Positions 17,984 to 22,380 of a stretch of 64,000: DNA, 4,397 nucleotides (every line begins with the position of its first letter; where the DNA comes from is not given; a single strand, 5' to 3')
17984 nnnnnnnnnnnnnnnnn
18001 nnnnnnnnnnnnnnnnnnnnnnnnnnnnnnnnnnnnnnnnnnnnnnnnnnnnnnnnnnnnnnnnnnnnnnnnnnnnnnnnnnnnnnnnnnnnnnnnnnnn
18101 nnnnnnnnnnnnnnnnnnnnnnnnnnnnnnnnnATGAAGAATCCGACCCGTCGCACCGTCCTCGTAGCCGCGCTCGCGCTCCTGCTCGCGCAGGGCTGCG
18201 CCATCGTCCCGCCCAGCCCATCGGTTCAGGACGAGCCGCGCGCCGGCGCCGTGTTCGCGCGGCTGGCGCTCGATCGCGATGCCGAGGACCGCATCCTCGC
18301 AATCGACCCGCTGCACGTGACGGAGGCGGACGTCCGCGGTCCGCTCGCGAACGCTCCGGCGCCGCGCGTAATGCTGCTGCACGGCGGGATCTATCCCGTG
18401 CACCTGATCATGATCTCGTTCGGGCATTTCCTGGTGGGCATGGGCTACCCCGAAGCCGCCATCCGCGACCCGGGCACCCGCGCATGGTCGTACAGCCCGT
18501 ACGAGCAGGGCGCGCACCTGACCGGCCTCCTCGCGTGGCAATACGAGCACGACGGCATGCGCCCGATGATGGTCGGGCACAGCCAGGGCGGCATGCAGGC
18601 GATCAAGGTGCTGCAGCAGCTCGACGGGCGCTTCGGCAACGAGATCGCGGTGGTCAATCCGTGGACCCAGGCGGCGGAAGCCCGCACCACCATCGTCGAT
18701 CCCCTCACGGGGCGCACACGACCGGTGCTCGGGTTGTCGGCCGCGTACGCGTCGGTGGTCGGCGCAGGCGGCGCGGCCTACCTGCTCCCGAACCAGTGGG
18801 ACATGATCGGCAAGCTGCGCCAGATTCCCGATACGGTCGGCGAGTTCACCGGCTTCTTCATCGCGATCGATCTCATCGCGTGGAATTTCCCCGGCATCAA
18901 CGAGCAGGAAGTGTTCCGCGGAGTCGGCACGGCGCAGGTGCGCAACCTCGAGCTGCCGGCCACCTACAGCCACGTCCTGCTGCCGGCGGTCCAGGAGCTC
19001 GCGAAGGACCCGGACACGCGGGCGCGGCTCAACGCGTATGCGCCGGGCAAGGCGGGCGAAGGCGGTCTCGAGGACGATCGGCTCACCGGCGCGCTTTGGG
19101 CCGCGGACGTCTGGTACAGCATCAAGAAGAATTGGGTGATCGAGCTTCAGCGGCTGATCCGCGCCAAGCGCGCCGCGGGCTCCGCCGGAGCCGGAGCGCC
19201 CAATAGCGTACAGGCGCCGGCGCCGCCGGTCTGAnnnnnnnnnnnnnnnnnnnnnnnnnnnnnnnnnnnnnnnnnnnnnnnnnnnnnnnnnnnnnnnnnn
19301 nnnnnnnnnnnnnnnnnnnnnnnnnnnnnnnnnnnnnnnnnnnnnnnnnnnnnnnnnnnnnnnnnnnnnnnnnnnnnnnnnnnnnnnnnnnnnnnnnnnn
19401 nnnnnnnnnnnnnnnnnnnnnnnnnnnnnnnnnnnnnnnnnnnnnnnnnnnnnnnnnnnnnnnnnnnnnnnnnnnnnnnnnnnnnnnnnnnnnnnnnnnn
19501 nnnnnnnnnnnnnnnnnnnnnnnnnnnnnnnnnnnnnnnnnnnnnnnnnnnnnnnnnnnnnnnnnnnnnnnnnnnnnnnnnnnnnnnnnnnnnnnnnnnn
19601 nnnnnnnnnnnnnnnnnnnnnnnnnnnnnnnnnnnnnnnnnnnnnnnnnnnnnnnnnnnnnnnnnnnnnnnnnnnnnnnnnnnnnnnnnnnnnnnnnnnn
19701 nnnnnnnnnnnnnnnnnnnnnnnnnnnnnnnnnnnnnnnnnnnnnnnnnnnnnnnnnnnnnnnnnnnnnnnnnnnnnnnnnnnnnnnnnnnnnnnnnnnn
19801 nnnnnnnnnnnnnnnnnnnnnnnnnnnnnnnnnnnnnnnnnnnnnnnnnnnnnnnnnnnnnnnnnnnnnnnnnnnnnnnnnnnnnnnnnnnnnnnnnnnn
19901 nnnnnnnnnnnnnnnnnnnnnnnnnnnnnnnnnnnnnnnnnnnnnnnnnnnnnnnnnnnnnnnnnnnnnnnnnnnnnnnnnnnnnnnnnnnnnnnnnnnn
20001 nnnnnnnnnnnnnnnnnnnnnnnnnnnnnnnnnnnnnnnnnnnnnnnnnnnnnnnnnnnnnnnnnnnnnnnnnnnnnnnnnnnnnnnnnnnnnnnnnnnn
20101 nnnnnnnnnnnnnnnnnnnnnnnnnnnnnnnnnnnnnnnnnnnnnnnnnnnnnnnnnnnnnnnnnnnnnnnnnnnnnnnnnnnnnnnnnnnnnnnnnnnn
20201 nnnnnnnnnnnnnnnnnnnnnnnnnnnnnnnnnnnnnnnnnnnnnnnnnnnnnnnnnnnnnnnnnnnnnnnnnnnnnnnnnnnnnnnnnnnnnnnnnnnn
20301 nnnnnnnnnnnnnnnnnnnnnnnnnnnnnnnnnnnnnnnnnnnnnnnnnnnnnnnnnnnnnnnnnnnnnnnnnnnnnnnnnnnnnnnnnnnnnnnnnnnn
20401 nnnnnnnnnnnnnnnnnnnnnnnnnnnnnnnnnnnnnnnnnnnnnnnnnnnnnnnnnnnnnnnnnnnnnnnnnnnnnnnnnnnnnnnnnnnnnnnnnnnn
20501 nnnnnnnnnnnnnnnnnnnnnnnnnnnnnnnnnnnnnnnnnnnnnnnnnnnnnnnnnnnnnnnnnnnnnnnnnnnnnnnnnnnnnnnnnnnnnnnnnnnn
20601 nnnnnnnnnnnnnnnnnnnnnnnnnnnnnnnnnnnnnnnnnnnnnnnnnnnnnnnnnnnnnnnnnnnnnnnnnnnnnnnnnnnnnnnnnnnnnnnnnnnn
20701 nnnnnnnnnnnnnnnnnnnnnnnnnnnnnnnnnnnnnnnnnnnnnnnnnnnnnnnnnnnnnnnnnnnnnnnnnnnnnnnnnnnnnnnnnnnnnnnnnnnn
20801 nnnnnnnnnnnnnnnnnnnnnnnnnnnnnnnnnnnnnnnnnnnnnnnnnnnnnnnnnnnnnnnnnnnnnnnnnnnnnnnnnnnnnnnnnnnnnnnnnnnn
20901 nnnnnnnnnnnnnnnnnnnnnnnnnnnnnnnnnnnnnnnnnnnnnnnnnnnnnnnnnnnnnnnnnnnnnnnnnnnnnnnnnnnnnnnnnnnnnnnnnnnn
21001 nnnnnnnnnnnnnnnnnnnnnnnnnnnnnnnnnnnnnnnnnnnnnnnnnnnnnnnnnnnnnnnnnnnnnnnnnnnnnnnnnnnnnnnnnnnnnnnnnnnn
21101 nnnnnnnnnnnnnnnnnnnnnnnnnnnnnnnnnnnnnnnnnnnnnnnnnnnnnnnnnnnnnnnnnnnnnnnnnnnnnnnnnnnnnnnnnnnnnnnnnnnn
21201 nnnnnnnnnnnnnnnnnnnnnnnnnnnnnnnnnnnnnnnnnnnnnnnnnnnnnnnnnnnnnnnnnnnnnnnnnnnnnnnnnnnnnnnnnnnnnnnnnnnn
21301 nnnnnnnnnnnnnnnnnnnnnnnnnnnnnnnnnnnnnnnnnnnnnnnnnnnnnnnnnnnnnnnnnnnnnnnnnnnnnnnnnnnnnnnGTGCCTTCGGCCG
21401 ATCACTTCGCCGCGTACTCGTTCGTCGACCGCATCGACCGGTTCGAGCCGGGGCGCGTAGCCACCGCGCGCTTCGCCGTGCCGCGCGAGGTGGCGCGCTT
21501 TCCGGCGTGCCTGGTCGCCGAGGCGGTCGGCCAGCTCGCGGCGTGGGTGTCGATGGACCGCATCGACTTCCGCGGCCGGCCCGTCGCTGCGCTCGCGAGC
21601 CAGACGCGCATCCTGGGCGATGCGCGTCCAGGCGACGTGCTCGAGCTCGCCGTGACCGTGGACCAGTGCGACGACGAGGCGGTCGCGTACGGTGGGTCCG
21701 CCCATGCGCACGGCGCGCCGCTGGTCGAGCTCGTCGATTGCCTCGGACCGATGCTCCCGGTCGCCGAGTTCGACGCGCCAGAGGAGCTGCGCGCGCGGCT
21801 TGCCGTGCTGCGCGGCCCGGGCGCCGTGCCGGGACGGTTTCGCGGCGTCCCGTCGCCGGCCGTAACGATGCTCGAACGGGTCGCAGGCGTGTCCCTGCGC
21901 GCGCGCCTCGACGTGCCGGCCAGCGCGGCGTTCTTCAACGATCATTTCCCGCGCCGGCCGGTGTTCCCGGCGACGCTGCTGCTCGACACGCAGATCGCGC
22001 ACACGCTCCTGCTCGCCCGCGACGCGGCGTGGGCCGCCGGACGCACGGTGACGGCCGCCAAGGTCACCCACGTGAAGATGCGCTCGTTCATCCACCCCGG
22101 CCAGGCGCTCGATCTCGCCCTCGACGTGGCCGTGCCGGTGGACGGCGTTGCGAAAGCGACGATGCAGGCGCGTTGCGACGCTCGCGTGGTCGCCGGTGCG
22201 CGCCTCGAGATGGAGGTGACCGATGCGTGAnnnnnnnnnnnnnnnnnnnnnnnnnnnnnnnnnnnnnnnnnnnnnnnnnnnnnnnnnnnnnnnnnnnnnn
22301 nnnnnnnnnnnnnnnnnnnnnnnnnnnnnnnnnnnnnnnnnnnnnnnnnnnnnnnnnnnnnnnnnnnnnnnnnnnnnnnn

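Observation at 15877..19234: Two paralogous exported Ser-hydrolase-like proteins sandwiching a cytoplasmic acyltransferase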

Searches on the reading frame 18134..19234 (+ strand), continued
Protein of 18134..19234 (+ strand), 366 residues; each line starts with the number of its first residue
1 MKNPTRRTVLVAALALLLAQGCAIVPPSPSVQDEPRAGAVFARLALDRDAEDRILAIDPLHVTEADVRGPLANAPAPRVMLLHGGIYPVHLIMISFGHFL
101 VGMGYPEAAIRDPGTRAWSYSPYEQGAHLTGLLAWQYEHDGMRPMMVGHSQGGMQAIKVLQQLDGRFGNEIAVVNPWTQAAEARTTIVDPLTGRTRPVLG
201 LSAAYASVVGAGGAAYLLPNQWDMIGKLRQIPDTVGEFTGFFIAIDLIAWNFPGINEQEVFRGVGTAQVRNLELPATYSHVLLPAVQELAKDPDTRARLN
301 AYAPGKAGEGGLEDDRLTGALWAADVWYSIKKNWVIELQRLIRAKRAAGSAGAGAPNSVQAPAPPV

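Call 76: search_protein_families(library=ncbifam, proteins=[L006:16809-18083:+, L004:13958-15142:+], max_evalue=0.001)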
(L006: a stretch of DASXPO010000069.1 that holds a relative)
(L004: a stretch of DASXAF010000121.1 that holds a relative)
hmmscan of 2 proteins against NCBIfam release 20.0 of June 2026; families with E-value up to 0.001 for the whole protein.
L006:16809-18083:+ (424 aa): 27 families (the best 25 are shown)
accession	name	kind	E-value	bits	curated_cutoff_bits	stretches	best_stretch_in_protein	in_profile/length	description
NF006270.0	PRK08419.1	equivalog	6.7e-38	130.7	248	1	142-404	33-291/298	lipid A biosynthesis lauroyl acyltransferase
NF005120.0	PRK06553.1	equivalog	6.5e-32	111.1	273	1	135-402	40-307/308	lipid A biosynthesis lauroyl acyltransferase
NF006432.0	PRK08706.1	equivalog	2.9e-25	89.1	384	1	140-404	25-281/289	lipid A biosynthesis lauroyl acyltransferase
TIGR02207.1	lipid_A_htrB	subfamily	2.1e-24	86.5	297.8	1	142-405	41-295/303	LpxL/LpxP family Kdo(2)-lipid IV(A) lauroyl/palmitoleoyl acyltransferase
NF005919.0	PRK07920.1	equivalog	3.2e-23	82.3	209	1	158-404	54-296/311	phosphatidylinositol mannoside acyltransferase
NF006437.0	PRK08733.1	equivalog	2e-22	79.7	540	1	142-405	47-298/306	LpxL/LpxP family Kdo(2)-lipid IV(A) lauroyl/palmitoleoyl acyltransferase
NF005399.0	PRK06946.1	subfamily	3.8e-21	75.6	343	1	142-404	33-286/294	lipid A biosynthesis lauroyl acyltransferase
NF006487.0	PRK08905.1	equivalog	5e-21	75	281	1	140-408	24-280/290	lysophospholipid acyltransferase family protein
NF004191.0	PRK05646.1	equivalog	1.4e-18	67.1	491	1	142-405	44-299/310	lipid A biosynthesis lauroyl acyltransferase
NF005340.0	PRK06860.1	subfamily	9.4e-17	61.1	398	1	142-405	47-301/309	lipid A biosynthesis lauroyl acyltransferase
NF004569.0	PRK05906.1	equivalog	3.2e-15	55.9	439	1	204-403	122-314/454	lipid A biosynthesis lauroyl acyltransferase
NF011250.0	PRK14656.1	equivalog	6.7e-15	55.3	175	1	12-128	5-120/126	holo-[acyl-carrier-protein] synthase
NF005150.0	PRK06628.1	equivalog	1.6e-14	54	350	1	156-402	53-289/290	lipid A biosynthesis lauroyl acyltransferase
NF004190.0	PRK05645.1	equivalog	3.1e-14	52.8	377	1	142-404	32-287/295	lysophospholipid acyltransferase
NF006438.0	PRK08734.1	equivalog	6.9e-14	51.6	363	1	176-402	66-286/305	lauroyl acyltransferase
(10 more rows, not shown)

L004:13958-15142:+ (395 aa): 27 families (the best 25 are shown)
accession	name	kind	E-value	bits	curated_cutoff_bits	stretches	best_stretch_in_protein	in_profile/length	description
NF006270.0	PRK08419.1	equivalog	3.4e-36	125.1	248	1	135-394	35-290/298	lipid A biosynthesis lauroyl acyltransferase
NF006432.0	PRK08706.1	equivalog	1.4e-27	96.7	384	1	129-393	23-279/289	lipid A biosynthesis lauroyl acyltransferase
NF005120.0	PRK06553.1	equivalog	5.4e-27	94.9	273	1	141-393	55-307/308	lipid A biosynthesis lauroyl acyltransferase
TIGR02207.1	lipid_A_htrB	subfamily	3.1e-24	85.9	297.8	1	133-394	41-293/303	LpxL/LpxP family Kdo(2)-lipid IV(A) lauroyl/palmitoleoyl acyltransferase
NF006437.0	PRK08733.1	equivalog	3e-23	82.5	540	1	133-394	47-296/306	LpxL/LpxP family Kdo(2)-lipid IV(A) lauroyl/palmitoleoyl acyltransferase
NF005399.0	PRK06946.1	subfamily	8.9e-23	80.9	343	1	133-394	33-285/294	lipid A biosynthesis lauroyl acyltransferase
NF005919.0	PRK07920.1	equivalog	5.8e-21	74.8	209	1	148-391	53-292/311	phosphatidylinositol mannoside acyltransferase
NF006487.0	PRK08905.1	equivalog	5.9e-21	74.8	281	1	131-394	24-275/290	lysophospholipid acyltransferase family protein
NF004191.0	PRK05646.1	equivalog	4.8e-19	68.6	491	1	133-393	44-296/310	lipid A biosynthesis lauroyl acyltransferase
NF011250.0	PRK14656.1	equivalog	5.4e-17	62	175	1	3-119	5-120/126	holo-[acyl-carrier-protein] synthase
NF005340.0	PRK06860.1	subfamily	3.7e-16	59.2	398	1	133-393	47-298/309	lipid A biosynthesis lauroyl acyltransferase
NF011254.0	PRK14660.1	equivalog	3.3e-15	56.2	195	1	3-119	5-120/125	holo-[acyl-carrier-protein] synthase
NF005952.0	PRK08025.1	equivalog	6.7e-15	55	517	1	132-393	44-295/306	kdo(2)-lipid IV(A) palmitoleoyltransferase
TIGR00556.1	pantethn_trn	domain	3e-14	53.2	45.35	1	3-120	5-123/128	phosphopantetheine--protein transferase domain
TIGR00516.1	acpS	equivalog_domain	6.5e-14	52.3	59.8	1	4-120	6-118/125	holo-ACP synthase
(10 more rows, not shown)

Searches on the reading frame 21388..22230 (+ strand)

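Call 7: search_protein_families(library=pfam, proteins=[window:21388-22230:+], max_evalue=0.01)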
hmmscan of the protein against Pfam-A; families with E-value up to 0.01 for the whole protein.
window:21388-22230:+ (280 aa): 1 family
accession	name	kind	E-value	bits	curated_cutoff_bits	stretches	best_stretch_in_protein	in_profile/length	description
PF07977.19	FabA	-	2.5e-12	47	23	1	159-270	6-136/138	FabA-like domain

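Call 10: search_protein_families(library=ncbifam, proteins=[window:21388-22230:+], max_evalue=0.01)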
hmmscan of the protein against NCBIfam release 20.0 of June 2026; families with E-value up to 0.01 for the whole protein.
window:21388-22230:+ (280 aa): 5 families
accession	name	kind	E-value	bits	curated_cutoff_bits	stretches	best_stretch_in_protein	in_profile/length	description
NF000582.1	PRK00006.1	equivalog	2.7e-16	59.8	113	1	167-275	27-135/137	3-hydroxyacyl-ACP dehydratase FabZ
TIGR01750.1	fabZ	equivalog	1.2e-14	54.4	155.15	1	170-274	31-138/141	3-hydroxyacyl-ACP dehydratase FabZ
NF009667.0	PRK13188.1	equivalog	8.6e-08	31.3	465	1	176-279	356-461/464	bifunctional UDP-3-O-[3-hydroxymyristoyl] N-acetylglucosamine deacetylase/3-hydroxyacyl-ACP dehydratase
NF058663.1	cispen_cyc_AmcE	equivalog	1.1e-07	32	140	1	163-272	27-137/153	cispentacin biosynthesis cyclizing decarboxylase AmcE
NF003509.0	PRK05174.1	equivalog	0.0018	18.1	124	1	169-237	54-120/172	bifunctional 3-hydroxydecanoyl-ACP dehydratase/trans-2-decenoyl-ACP isomerase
